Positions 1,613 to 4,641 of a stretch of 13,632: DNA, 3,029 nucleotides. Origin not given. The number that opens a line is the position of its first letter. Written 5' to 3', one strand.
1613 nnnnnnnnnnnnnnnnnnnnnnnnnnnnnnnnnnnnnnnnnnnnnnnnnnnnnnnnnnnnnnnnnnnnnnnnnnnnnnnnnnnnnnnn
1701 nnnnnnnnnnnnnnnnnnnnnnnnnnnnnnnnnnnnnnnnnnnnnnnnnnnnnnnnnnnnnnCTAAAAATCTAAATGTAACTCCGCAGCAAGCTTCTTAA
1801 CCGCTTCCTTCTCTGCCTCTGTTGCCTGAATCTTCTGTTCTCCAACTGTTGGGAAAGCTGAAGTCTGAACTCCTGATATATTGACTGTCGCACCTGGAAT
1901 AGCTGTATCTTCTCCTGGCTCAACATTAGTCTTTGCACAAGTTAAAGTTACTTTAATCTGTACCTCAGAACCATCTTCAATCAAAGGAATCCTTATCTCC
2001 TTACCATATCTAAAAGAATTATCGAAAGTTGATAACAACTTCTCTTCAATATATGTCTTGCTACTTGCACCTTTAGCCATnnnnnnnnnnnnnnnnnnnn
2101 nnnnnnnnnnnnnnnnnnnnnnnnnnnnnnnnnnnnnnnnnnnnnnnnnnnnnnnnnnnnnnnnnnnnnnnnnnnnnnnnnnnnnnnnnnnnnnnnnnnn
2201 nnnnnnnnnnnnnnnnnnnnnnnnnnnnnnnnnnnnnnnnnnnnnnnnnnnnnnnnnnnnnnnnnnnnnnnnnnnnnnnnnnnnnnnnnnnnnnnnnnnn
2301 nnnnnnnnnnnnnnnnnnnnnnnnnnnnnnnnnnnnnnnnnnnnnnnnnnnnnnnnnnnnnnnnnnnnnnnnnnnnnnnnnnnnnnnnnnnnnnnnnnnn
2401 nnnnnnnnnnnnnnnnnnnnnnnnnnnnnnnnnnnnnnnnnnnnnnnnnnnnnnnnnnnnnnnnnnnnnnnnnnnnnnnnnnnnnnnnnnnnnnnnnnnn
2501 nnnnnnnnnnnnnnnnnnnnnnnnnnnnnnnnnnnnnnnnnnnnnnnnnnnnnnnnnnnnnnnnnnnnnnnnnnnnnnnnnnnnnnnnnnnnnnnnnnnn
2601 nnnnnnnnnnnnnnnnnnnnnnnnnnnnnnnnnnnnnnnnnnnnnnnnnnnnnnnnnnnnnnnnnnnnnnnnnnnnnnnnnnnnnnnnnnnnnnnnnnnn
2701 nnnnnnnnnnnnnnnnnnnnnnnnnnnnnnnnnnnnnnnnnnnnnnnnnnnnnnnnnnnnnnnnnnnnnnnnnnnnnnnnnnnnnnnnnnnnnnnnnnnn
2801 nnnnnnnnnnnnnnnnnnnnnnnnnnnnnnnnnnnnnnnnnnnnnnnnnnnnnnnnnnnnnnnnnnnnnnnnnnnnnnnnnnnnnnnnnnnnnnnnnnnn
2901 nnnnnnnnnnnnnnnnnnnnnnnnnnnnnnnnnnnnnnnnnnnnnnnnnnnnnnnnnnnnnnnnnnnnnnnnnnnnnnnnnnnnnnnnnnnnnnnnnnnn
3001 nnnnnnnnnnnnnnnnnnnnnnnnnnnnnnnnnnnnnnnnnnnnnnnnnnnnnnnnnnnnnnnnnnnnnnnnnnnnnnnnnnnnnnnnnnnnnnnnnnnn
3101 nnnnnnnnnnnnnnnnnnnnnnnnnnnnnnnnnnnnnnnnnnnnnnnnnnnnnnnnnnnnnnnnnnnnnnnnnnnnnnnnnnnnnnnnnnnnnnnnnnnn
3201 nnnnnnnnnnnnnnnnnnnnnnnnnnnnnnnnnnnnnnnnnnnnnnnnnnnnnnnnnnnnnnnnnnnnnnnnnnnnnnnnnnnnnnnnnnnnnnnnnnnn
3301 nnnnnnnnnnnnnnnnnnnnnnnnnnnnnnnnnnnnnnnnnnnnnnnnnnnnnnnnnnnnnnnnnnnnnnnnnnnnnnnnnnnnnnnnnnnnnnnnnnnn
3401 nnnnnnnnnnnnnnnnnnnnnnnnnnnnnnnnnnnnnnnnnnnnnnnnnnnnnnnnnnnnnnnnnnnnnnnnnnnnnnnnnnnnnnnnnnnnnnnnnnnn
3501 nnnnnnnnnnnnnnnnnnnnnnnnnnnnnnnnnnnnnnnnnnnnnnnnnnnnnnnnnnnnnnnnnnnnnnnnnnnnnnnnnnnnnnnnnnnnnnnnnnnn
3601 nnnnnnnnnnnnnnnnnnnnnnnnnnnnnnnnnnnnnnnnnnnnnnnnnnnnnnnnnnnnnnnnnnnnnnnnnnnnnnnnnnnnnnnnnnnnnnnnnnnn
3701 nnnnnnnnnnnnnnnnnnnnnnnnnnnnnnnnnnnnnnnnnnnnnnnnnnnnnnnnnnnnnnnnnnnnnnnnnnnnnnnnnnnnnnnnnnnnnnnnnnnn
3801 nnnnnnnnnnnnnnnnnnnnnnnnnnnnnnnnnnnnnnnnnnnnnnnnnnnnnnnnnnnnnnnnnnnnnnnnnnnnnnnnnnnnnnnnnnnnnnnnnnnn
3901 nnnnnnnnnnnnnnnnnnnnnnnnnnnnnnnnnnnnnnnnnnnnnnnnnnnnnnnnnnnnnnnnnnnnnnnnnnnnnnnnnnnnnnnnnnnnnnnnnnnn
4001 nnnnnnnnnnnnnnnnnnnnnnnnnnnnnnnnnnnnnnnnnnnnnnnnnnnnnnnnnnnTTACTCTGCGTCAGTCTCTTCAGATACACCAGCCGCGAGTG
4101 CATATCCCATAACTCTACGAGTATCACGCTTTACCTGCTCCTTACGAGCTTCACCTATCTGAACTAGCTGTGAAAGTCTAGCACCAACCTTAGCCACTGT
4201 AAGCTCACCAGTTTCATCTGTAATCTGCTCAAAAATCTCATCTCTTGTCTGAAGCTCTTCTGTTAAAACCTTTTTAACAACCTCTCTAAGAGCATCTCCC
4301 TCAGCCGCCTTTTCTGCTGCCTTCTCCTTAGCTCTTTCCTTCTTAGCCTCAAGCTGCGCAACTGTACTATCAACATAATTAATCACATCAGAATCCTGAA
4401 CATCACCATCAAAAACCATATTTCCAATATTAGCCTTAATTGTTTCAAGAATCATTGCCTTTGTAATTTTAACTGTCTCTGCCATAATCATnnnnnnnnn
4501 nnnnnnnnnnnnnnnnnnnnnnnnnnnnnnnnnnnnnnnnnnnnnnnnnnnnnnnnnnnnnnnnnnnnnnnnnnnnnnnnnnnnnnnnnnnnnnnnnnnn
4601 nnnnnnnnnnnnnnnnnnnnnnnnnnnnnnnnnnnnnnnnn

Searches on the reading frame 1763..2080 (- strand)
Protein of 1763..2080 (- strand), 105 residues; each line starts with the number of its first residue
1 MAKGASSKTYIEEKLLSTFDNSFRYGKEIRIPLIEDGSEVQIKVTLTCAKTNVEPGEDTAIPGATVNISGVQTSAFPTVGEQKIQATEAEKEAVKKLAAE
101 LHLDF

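Call 3: search_protein_families(library=pfam, proteins=[window:1763-2080:-], max_evalue=1)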
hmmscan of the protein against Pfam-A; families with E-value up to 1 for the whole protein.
window:1763-2080:- (105 aa): 1 family
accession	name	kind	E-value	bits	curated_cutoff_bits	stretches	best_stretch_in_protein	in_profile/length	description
PF23399.1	LTI65_PGEED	-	0.23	11.7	27.3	1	3-15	2-14/31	LTI65/LTI78 PGEED repeat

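Call 4: search_protein_families(library=phrogs, proteins=[window:1763-2080:-], max_evalue=0.01)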
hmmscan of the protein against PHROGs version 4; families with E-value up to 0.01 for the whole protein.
window:1763-2080:- (105 aa): 0 families

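Call 43: search_protein_families(library=ncbifam, proteins=[window:1763-2080:-], max_evalue=0.1)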
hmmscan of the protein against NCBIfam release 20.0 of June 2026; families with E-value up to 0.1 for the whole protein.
window:1763-2080:- (105 aa): 0 families

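Call 44: search_protein_families(library=padloc, proteins=[window:1763-2080:-], max_evalue=0.1)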
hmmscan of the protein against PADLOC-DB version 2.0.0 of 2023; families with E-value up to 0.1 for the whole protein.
window:1763-2080:- (105 aa): 0 families

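Call 83: search_solved_structures(query=A4, max_evalue=5, show_alignments=2)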
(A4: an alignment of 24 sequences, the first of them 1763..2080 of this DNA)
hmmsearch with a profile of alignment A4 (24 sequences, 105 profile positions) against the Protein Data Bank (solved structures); distinct sequences matched with E-value up to 5: 8.
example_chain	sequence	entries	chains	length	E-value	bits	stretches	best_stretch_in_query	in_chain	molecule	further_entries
4i0n_A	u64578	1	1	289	0.048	17.3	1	17-88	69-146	Necrotic enteritis toxin B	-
4h56_A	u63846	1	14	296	0.051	17.3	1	17-88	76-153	Necrotic enteritis toxin B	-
1xw2_A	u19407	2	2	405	0.23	15.2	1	7-39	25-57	Endo-1,4-beta-Xylanase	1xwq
1h14_A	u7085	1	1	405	0.23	15.2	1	7-39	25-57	ENDO-1,4-BETA-XYLANASE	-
1xwt_A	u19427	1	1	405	0.23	15.2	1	7-39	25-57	endo-1,4-beta-xylanase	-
1h12_A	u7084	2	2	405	0.23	15.2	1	7-39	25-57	ENDO-1,4-BETA-XYLANASE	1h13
2a8z_A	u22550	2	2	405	0.23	15.2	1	7-39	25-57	endo-1,4-beta-xylanase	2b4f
7xq5_B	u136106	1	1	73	0.33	14.6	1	8-62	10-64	Protein INO2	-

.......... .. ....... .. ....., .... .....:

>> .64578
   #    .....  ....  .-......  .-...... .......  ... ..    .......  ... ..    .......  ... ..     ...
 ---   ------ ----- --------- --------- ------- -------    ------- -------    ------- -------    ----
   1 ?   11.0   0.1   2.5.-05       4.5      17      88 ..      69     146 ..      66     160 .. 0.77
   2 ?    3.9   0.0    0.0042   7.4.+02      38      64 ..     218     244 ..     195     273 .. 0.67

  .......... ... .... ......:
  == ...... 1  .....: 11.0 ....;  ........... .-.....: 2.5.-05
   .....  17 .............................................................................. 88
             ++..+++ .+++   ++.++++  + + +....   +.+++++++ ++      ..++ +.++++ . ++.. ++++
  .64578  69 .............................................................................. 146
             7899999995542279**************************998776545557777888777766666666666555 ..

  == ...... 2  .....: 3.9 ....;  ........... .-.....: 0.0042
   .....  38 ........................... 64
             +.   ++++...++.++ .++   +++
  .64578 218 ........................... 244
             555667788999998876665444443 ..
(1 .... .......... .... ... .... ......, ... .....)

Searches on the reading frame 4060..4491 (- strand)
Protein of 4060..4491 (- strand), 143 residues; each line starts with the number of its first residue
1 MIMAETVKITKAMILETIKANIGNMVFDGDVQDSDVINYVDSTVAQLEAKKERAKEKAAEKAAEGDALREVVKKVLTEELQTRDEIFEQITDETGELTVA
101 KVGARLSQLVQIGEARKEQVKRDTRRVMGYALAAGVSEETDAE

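Call 3: search_protein_families(library=pfam, proteins=[window:4060-4491:-], max_evalue=1)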
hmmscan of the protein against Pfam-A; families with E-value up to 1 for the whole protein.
window:4060-4491:- (143 aa): 5 families
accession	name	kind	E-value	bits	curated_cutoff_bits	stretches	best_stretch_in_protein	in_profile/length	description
PF07914.17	DUF1679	-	0.014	14.7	24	1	11-115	149-250/414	Uncharacterized oxidoreductase dhs-27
PF00994.29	MoCF_biosynth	-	0.062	13.4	26.6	1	64-107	70-113/144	Probable molybdopterin binding domain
PF24550.1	LIS_MGM1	-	0.07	13.7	27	1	69-111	6-48/100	Dynamin-like GTPase MGM1-like, lipid interacting stalk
PF19131.5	DUF5814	-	0.084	13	25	1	33-64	108-139/148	Family of unknown function (DUF5814)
PF18829.7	Importin_rep_6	-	0.55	11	23.9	1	32-91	22-79/110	Importin repeat 6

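Call 4: search_protein_families(library=phrogs, proteins=[window:4060-4491:-], max_evalue=0.01)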
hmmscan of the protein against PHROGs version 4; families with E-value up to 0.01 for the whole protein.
window:4060-4491:- (143 aa): 0 families

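Call 43: search_protein_families(library=ncbifam, proteins=[window:4060-4491:-], max_evalue=0.1)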
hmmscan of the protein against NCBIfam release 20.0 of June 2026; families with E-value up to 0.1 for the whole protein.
window:4060-4491:- (143 aa): 1 family
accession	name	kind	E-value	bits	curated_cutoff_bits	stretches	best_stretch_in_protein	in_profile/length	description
NF047953.1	PBSXProtXepA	equivalog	0.058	12.5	400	1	28-132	125-226/279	phage-like element PBSX protein XepA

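Call 44: search_protein_families(library=padloc, proteins=[window:4060-4491:-], max_evalue=0.1)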
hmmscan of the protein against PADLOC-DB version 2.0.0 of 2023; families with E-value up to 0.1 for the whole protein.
window:4060-4491:- (143 aa): 0 families

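Call 82: search_solved_structures(query=A5, max_evalue=5, show_alignments=2)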
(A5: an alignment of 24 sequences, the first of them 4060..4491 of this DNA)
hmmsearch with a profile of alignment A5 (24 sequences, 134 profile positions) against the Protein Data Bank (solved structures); distinct sequences matched with E-value up to 5: 15.
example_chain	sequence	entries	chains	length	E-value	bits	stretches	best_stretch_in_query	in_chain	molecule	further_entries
7fby_A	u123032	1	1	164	0.0082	19.3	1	56-117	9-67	Transcriptional regulatory protein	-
9w4v_A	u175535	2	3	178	0.011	18.9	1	56-117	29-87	Uncharacterized HTH-type transcriptional regulator PH0140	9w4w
1r1m_A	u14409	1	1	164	0.078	16.1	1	25-53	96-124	Outer membrane protein class 4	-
3he5_A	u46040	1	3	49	0.086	16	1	22-45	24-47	SYNZIP1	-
6qfd_A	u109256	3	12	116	0.093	15.9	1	62-128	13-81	DNA-binding protein | hsRosR DNA binding protein | DNA binding protein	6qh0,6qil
6qua_A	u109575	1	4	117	0.094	15.9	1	62-127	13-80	hsRosR-DNA binding protein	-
6ez1_A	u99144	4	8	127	0.1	15.7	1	61-128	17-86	DNA binding protein | HALOPHILIC WINGED-HELIX-TURN-HELIX DNA BINDING PROTEIN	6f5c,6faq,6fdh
2gtv_X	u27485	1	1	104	0.77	12.9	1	34-69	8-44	chorismate mutase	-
1j75_A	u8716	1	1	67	0.79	12.9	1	58-101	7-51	Tumor Stroma and Activated Macrophage Protein DLM-1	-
2heo_A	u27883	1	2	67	0.99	12.6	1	58-101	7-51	Z-DNA binding protein 1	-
3ibp_A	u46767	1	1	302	1.1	12.4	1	37-107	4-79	Chromosome partition protein mukB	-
7qij_AA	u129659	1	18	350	1.4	12.1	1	74-131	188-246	Low calcium response locus protein D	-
8b3s_A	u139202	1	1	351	1.5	12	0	6-38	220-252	UPF0736 protein B4122_0676,UPF0736 protein YjbA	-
2j9l_A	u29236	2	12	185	1.8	11.7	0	48-86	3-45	CHLORIDE CHANNEL PROTEIN 5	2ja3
3lk5_A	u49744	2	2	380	2.3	11.4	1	73-126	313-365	Geranylgeranyl pyrophosphate synthase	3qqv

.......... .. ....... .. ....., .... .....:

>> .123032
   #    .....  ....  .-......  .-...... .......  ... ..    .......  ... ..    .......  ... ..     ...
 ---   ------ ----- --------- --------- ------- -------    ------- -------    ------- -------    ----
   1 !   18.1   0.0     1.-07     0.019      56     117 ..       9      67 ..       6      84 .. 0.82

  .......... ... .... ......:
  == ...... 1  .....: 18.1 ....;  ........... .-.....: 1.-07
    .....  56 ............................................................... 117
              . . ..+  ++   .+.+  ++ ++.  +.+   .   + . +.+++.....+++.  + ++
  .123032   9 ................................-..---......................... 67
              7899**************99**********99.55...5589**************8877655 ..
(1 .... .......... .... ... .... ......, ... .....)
